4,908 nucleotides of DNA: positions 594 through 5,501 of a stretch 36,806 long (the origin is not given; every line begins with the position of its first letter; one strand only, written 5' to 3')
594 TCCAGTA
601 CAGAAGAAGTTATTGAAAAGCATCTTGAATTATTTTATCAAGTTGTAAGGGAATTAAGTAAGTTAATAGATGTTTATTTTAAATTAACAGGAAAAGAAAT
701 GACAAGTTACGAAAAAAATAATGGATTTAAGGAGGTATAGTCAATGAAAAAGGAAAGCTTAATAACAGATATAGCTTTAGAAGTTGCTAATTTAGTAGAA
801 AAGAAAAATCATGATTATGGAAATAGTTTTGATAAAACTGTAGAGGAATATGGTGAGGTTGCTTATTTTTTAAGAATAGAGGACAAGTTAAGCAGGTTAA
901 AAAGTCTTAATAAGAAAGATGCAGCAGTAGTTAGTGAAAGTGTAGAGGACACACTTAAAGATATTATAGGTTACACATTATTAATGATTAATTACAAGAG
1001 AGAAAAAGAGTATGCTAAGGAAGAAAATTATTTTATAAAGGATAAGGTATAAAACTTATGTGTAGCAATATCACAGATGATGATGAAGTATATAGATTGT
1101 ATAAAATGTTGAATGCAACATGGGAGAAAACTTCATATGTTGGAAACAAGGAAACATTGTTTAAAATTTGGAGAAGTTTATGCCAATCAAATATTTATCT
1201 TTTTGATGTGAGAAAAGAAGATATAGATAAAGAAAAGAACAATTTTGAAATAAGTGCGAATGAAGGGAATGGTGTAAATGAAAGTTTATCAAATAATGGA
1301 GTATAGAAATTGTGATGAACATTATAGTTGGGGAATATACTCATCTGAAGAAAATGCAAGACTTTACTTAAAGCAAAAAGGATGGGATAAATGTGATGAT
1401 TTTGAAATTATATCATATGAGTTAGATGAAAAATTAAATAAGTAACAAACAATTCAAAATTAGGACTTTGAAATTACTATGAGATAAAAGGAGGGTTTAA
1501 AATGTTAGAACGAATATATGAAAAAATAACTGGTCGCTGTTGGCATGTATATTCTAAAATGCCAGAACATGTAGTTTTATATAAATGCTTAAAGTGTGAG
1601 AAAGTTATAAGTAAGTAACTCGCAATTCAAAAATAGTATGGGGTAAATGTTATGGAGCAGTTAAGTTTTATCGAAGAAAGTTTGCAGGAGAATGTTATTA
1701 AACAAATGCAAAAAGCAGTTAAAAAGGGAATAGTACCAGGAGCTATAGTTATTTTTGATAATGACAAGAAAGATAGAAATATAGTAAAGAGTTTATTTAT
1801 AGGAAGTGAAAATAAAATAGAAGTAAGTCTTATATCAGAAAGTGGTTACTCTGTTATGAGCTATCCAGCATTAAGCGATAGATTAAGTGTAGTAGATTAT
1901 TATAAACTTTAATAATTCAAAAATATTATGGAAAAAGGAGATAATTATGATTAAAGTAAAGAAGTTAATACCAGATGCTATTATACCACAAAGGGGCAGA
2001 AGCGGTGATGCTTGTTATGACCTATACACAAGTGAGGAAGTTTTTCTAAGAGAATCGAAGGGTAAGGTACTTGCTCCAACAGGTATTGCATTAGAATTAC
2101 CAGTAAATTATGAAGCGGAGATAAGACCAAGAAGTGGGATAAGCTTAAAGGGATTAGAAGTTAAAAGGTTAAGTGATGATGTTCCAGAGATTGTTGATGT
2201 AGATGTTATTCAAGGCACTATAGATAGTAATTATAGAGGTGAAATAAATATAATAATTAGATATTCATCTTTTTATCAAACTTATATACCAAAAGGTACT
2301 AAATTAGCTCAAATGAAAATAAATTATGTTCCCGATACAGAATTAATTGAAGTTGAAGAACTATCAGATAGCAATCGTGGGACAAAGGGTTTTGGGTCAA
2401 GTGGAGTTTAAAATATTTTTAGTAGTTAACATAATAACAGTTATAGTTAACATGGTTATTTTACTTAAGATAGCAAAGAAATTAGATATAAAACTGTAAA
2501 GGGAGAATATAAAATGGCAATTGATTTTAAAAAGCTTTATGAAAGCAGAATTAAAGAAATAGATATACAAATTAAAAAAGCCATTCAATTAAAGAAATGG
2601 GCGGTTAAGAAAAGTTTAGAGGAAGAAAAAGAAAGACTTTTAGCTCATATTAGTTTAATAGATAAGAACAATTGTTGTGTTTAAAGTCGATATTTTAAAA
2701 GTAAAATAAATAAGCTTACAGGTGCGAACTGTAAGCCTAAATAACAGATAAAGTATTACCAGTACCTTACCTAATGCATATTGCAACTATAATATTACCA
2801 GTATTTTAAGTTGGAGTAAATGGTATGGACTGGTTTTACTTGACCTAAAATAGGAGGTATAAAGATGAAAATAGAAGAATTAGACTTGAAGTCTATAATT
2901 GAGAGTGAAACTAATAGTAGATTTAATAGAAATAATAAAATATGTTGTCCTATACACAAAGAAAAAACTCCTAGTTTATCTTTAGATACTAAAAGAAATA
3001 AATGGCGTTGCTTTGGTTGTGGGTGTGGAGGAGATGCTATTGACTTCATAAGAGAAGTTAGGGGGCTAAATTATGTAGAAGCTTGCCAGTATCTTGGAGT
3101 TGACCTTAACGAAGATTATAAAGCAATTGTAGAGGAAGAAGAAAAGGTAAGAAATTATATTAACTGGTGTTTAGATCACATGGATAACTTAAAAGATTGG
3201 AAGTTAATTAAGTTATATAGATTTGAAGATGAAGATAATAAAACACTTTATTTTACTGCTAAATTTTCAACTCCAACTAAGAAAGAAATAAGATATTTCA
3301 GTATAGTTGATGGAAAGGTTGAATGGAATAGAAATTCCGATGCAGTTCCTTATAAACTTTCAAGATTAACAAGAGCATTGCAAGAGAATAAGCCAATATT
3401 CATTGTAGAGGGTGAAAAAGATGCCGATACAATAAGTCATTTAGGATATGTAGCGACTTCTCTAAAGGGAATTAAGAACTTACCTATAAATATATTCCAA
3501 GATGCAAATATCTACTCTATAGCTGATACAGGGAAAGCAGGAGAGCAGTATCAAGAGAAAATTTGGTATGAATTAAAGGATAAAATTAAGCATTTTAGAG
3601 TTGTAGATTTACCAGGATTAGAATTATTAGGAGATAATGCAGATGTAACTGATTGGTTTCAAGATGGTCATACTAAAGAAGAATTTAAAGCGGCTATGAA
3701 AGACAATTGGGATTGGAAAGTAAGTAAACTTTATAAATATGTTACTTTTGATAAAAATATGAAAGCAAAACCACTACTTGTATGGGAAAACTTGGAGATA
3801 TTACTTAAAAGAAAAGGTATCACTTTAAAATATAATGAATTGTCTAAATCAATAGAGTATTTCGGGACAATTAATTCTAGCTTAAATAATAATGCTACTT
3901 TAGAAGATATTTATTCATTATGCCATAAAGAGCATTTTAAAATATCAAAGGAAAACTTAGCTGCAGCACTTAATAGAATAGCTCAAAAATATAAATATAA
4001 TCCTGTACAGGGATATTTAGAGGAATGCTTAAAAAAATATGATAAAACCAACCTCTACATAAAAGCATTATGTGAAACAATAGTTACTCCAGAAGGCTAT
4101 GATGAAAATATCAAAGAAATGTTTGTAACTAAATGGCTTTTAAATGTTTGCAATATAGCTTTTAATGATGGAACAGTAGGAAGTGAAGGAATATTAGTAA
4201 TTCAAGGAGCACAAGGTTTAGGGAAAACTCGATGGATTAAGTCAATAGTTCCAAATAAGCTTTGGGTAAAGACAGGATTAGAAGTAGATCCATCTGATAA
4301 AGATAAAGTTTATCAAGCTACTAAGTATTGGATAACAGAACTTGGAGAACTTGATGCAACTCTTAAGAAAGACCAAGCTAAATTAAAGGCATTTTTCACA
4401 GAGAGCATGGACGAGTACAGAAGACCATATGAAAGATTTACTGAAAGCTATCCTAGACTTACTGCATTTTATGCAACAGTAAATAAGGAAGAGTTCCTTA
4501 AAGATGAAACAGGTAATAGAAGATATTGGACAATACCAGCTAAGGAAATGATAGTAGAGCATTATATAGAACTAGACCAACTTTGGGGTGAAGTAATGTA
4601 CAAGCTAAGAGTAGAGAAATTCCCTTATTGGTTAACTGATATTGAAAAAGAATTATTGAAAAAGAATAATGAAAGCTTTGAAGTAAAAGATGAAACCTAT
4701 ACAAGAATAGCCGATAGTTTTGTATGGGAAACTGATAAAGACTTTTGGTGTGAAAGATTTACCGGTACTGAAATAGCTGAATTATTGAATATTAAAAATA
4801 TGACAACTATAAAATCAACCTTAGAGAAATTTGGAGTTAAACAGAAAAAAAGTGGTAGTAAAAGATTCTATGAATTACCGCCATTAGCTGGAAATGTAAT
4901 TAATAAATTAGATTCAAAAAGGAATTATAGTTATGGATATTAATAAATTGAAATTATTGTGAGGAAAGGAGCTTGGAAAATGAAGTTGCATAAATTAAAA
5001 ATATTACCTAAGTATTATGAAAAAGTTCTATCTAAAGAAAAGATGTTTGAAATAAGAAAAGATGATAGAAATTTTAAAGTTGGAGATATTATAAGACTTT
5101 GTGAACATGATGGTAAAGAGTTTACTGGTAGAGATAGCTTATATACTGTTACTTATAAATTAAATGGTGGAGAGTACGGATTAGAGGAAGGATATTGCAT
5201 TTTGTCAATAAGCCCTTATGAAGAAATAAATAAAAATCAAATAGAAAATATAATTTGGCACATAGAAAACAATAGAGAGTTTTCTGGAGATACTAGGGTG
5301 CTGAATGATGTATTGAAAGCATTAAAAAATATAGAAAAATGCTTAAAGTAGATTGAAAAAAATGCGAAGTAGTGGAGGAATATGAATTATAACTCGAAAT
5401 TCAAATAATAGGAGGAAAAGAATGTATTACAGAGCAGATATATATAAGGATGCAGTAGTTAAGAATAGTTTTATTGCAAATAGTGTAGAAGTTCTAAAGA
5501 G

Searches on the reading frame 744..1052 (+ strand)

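Call 13: search_protein_families(library=phrogs, proteins=[window:744-1052:+], max_evalue=0.001)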
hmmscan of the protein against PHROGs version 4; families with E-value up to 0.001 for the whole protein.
window:744-1052:+ (102 aa): 1 family
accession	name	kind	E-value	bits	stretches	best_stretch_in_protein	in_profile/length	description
phrog_1485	-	unknown function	2.5e-25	90.3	1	2-94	17-111/238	-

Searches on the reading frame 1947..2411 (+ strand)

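Call 13: search_protein_families(library=phrogs, proteins=[window:1947-2411:+], max_evalue=0.001)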
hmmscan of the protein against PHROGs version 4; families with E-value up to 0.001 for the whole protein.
window:1947-2411:+ (154 aa): 1 family
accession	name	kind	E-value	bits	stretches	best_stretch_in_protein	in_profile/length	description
phrog_135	-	DNA, RNA and nucleotide metabolism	8e-43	148.6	1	3-154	148-291/463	dUTPase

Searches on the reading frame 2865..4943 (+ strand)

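Call 13: search_protein_families(library=phrogs, proteins=[window:2865-4943:+], max_evalue=0.001)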
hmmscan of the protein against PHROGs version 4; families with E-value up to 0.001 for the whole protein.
window:2865-4943:+ (692 aa): 18 families
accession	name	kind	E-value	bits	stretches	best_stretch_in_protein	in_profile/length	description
phrog_26824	-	unknown function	3.9e-73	247.9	1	3-285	5-290/868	-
phrog_1313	-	DNA, RNA and nucleotide metabolism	9.4e-61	207.4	1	308-647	156-515/568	DNA helicase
phrog_2249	-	DNA, RNA and nucleotide metabolism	1e-41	144.5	1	294-628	409-720/802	DNA primase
phrog_15962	-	DNA, RNA and nucleotide metabolism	8.3e-41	141.1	1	314-667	424-788/835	DNA primase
phrog_256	-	DNA, RNA and nucleotide metabolism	2e-40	140.1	1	265-627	337-708/798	DNA helicase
phrog_16593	-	DNA, RNA and nucleotide metabolism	4.6e-34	118.9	1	442-669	560-800/823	DNA primase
phrog_36873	-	DNA, RNA and nucleotide metabolism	1.9e-27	96.4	1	312-607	428-712/1082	DNA helicase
phrog_11992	-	unknown function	2.9e-20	74.2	1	19-110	23-112/177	-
phrog_6444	-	DNA, RNA and nucleotide metabolism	2e-19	70.8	1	5-81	16-97/577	DNA primase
phrog_360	-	DNA, RNA and nucleotide metabolism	3.3e-14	54.1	1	21-75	27-81/133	DNA primase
phrog_6088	-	DNA, RNA and nucleotide metabolism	6.8e-13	48.9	1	26-320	24-310/772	DNA primase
phrog_18097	-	DNA, RNA and nucleotide metabolism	8e-13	49.4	1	25-98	34-104/199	DNA primase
phrog_510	-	DNA, RNA and nucleotide metabolism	1.7e-11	44.6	1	26-93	46-113/667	DNA primase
phrog_239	-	DNA, RNA and nucleotide metabolism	4.4e-11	43.5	1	12-299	29-330/801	DNA primase/helicase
phrog_47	-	DNA, RNA and nucleotide metabolism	1.6e-09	37.9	1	21-86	48-113/947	DNA primase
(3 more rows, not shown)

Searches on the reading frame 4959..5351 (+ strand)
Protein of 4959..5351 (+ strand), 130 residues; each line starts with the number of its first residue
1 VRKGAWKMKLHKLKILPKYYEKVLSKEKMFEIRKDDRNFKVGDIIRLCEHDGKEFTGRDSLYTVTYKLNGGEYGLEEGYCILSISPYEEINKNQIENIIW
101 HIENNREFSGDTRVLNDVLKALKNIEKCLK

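Call 13: search_protein_families(library=phrogs, proteins=[window:4959-5351:+], max_evalue=0.001)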
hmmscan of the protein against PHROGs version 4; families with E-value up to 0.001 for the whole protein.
window:4959-5351:+ (130 aa): 8 families
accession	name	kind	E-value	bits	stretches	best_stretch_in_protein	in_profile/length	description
phrog_986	-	DNA, RNA and nucleotide metabolism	8.8e-38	131.5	1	7-115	94-207/253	RNA-binding protein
phrog_1812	-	unknown function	3.3e-21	76.6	1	8-101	2-91/150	-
phrog_16529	-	unknown function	8.7e-16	59.4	1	10-84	2-75/140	-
phrog_15982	-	unknown function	1.3e-13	51.8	1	8-89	370-450/453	-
phrog_24858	-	unknown function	2.1e-11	44.7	1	11-84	105-175/180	-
phrog_22662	-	unknown function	3.2e-10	41.4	1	92-129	4-41/136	-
phrog_32539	-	unknown function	3.8e-08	34.6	1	91-129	89-127/131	-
phrog_26641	-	unknown function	0.00031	21.5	1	92-125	4-37/43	-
